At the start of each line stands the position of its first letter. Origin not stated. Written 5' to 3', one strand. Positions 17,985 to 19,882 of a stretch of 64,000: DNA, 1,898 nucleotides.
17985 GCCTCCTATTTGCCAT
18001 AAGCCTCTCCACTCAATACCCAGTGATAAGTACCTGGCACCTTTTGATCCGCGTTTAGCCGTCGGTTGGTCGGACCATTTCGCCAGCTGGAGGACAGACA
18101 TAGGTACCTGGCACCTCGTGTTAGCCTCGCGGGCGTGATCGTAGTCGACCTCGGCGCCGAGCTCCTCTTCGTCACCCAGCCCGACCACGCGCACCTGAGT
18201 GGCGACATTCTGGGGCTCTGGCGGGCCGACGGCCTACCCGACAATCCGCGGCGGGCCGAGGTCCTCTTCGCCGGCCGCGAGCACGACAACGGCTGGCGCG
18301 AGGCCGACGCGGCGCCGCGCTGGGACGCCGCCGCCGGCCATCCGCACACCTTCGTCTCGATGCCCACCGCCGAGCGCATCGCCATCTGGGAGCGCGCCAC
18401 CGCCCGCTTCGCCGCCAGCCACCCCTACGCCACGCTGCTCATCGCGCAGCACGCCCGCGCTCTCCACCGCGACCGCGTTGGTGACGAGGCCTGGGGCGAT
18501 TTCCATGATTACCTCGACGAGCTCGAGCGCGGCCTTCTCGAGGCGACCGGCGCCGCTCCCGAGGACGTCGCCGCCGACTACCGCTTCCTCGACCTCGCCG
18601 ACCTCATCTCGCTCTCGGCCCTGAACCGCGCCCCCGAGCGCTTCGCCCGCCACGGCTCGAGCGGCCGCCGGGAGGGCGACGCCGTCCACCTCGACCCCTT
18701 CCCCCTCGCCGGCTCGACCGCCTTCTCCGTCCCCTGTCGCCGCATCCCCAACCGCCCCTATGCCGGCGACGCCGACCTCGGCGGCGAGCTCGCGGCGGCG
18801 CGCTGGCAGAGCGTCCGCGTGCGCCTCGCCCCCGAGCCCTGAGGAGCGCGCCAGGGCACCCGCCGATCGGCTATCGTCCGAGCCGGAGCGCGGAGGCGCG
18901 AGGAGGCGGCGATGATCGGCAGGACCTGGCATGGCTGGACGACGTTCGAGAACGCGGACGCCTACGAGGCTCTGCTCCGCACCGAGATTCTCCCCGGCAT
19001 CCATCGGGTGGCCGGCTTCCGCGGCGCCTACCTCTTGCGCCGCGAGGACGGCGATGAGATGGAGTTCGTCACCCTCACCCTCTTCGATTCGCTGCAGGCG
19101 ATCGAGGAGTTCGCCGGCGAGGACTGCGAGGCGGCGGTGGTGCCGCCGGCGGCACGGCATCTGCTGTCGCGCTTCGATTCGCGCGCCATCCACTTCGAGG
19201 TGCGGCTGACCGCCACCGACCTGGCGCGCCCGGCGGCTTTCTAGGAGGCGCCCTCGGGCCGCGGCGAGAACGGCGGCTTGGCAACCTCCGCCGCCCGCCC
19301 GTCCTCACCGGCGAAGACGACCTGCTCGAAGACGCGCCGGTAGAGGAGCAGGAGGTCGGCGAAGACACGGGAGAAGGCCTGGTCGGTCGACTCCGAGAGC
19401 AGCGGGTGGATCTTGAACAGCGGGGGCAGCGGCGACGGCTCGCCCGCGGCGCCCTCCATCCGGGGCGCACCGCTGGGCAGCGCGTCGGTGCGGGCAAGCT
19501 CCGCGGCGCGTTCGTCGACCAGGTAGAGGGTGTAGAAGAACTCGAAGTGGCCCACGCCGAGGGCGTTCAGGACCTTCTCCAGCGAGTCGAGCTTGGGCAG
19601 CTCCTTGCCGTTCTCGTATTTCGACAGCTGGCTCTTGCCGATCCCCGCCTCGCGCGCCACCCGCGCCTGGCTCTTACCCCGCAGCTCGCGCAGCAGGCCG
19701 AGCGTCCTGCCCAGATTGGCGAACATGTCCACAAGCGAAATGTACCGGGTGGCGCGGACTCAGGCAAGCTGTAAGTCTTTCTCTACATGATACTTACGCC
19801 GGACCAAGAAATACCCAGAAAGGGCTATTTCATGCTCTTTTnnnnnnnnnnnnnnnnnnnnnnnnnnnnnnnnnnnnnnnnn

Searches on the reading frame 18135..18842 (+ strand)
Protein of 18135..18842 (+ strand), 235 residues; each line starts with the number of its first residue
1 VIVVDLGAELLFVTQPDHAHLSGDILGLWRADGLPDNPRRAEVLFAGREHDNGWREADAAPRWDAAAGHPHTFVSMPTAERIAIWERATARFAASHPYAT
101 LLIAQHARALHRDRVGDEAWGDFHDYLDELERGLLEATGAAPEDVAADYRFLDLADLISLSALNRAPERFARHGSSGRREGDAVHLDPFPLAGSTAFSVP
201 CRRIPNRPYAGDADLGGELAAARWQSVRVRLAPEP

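Call 8: search_protein_families(library=pfam, proteins=[window:18138-18842:+], max_evalue=0.01)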
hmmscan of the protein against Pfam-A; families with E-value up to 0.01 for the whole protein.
window:18138-18842:+ (234 aa): 1 family
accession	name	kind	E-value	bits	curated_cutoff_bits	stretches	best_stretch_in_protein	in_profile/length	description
PF13030.11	DUF3891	-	6e-37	128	24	1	1-203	2-217/219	Protein of unknown function (DUF3891)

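Call 22: find_related_loci(query=window:18135-18842:+, collection=genome_contigs, flank=4000)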
Query window:18135-18842:+ (235 aa) in genome_contigs; peptide patterns used: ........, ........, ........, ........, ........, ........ (x = any residue, [..] = any of these).
599 stretches matched a pattern (row limit reached: there are more); 212 encode a relative of the query (tblastn E <= 1e-3); the best 80 are kept; 80 distinct loci.
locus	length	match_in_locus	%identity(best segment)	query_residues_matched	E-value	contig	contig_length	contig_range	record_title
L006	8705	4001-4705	77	1-235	2e-120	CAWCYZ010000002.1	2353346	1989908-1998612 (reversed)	MAG: uncultured Acidobacteriota bacterium isolate MFD01213.bin.2.31 genome assembly, contig: contig_2874, whole genome s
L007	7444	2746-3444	77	1-231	7e-117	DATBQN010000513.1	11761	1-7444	MAG TPA_asm: Thermoanaerobaculia bacterium isolate SMAG_U4104 k141_26366, whole genome shotgun sequence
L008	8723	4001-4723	67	1-232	4e-104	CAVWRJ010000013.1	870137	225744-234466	MAG: uncultured Acidobacteriota bacterium isolate MFD01213.bin.1.234 genome assembly, contig: contig_4370, whole genome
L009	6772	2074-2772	67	1-233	1e-100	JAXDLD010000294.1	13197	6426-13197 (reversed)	MAG: Acidobacteriota bacterium isolate BP_61 scaffold_1874753, whole genome shotgun sequence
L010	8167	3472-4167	67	1-232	3e-99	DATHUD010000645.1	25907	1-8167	MAG TPA_asm: Thermoanaerobaculia bacterium isolate SMAG_U16097 k141_121316, whole genome shotgun sequence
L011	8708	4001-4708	65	1-235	2e-95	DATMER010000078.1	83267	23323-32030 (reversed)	MAG TPA_asm: Thermoanaerobaculia bacterium isolate SMAG_U13441 k141_3992452, whole genome shotgun sequence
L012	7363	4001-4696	63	1-232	2e-95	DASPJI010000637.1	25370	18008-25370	MAG TPA_asm: Thermoanaerobaculia bacterium isolate SMAG_U12005 k141_267679, whole genome shotgun sequence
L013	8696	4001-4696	63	1-232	2e-94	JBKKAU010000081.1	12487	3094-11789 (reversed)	MAG: Thermoanaerobaculia bacterium isolate swi_bin.312 S1Ck127_20495975_flag_1_multi_10.0000_len_12487, whole genome sho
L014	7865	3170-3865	63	1-232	7e-94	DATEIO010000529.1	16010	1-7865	MAG TPA_asm: Thermoanaerobaculia bacterium isolate SMAG_U8840 k141_2434964, whole genome shotgun sequence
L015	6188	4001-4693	68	1-231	2e-93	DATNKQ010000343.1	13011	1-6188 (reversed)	MAG TPA_asm: Thermoanaerobaculia bacterium isolate SMAG_U11429 k141_607185, whole genome shotgun sequence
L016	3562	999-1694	64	1-233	4e-94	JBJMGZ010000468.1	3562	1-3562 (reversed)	MAG: Thermoanaerobaculia bacterium isolate 12C18O_48h_100_P16_coass_bin_34 k141_241359, whole genome shotgun sequence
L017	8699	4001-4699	62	1-233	3e-91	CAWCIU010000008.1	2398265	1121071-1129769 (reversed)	MAG: uncultured Acidobacteriota bacterium isolate MFD04580.bin.1.152 genome assembly, contig: contig_3330, whole genome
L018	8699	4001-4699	62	1-233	7e-90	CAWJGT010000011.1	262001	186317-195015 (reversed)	MAG: uncultured Holophagales bacterium isolate MFD04935.bin.1.7 genome assembly, contig: contig_25932, whole genome shot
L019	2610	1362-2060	60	1-233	1e-90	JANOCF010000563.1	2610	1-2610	MAG: Holophagales bacterium isolate VAR_17_metabat_435 VAR_17_k141_2099586, whole genome shotgun sequence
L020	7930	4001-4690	62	1-233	1e-88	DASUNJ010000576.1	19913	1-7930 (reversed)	MAG TPA_asm: Thermoanaerobaculia bacterium isolate SMAG_U1597 k141_1231099, whole genome shotgun sequence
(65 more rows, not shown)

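Call 60: search_solved_structures(query=window:18135-18842:+, max_evalue=1)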
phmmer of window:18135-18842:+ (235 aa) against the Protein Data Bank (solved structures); distinct sequences matched with E-value up to 1: 0.
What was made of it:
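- Tried and rejected: The DUF3891 protein has no sequence match in the Protein Data Bank (call 60).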

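Call 61: search_protein_families(library=ncbifam, proteins=[window:18135-18842:+], max_evalue=0.01)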
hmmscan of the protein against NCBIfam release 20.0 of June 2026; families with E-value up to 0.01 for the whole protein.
window:18135-18842:+ (235 aa): 0 families

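Call 77: search_protein_families(library=pfam, proteins=[window:18135-18842:+], max_evalue=10)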
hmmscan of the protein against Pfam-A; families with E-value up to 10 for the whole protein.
window:18135-18842:+ (235 aa): 1 family
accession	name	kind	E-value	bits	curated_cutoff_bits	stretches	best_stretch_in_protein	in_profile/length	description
PF13030.11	DUF3891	-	3.5e-38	132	24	1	1-204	1-217/219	Protein of unknown function (DUF3891)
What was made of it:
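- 18135..18842 (+): DUF3891 gene (235 aa, GTG start), predicted to be translated from a leaderless mRNA. It is the presumed regulated target. Pfam PF13030, E = 3.5e-38 (calls 8, 77).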

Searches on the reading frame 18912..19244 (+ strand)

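Call 8: search_protein_families(library=pfam, proteins=[window:18912-19244:+], max_evalue=0.01)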
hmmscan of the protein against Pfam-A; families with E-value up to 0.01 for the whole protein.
window:18912-19244:+ (110 aa): 1 family
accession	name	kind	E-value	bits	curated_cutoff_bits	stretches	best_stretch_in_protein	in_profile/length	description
PF03992.22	ABM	-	3.1e-05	24.5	23.1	1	13-69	13-68/78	Antibiotic biosynthesis monooxygenase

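Call 61: search_protein_families(library=ncbifam, proteins=[window:18912-19244:+], max_evalue=0.01)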
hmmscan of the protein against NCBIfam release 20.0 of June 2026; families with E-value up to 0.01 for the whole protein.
window:18912-19244:+ (110 aa): 0 families

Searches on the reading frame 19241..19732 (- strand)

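Call 8: search_protein_families(library=pfam, proteins=[window:19241-19732:-], max_evalue=0.01)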
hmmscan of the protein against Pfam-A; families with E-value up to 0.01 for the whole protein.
window:19241-19732:- (163 aa): 5 families
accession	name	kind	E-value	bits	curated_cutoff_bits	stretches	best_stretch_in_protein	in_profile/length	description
PF01381.28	HTH_3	-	3.6e-14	53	23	1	14-64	4-54/55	Helix-turn-helix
PF13560.12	HTH_31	-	7.9e-14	52.2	27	1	7-61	2-57/64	Helix-turn-helix domain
PF12844.13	HTH_19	-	6.5e-10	39.2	30.2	1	9-60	2-53/64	Helix-turn-helix domain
PF13443.12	HTH_26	-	4.4e-06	27.3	22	1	16-60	7-52/63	Cro/C1-type HTH DNA-binding domain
PF21716.3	dnstrm_HI1420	-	0.0035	17.6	27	1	19-60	43-84/90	Probable addiction module antidote protein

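Call 61: search_protein_families(library=ncbifam, proteins=[window:19241-19732:-], max_evalue=0.01)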
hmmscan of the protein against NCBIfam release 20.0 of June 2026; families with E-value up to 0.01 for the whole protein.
window:19241-19732:- (163 aa): 8 families
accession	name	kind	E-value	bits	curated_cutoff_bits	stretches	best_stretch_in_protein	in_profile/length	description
NF041951.1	phage_RstR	subfamily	3.8e-09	36.8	80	1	8-60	4-56/108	RstR family transcriptional repressor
TIGR03070.1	couple_hipB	subfamily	5.2e-09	35.9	71.65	1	7-60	3-56/58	type II toxin-antitoxin system Y4mF family antitoxin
NF007408.0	PRK09943.1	equivalog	7.7e-07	28.8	211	1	6-68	7-69/185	HTH-type transcriptional regulator PuuR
NF007271.0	PRK09726.1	equivalog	1.6e-05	24.8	79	1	7-60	13-66/88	type II toxin-antitoxin system antitoxin HipB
NF046032.1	TransRegSlrRBacil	equivalog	4.8e-05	23.5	250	1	7-69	2-65/149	HTH-type transcriptional regulator SlrR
NF052239.1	antitox_spr1629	equivalog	0.00025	20.3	335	1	7-69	3-64/377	spr1629 family repressor/antitoxin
TIGR02684.1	dnstrm_HI1420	hypoth_equivalog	0.00051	20.2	53.7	1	10-60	36-84/89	addiction module antidote protein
TIGR03830.1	CxxCG_CxxCG_HTH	subfamily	0.00068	19.4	61.8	1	14-48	73-107/127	type II TA system antitoxin MqsA family protein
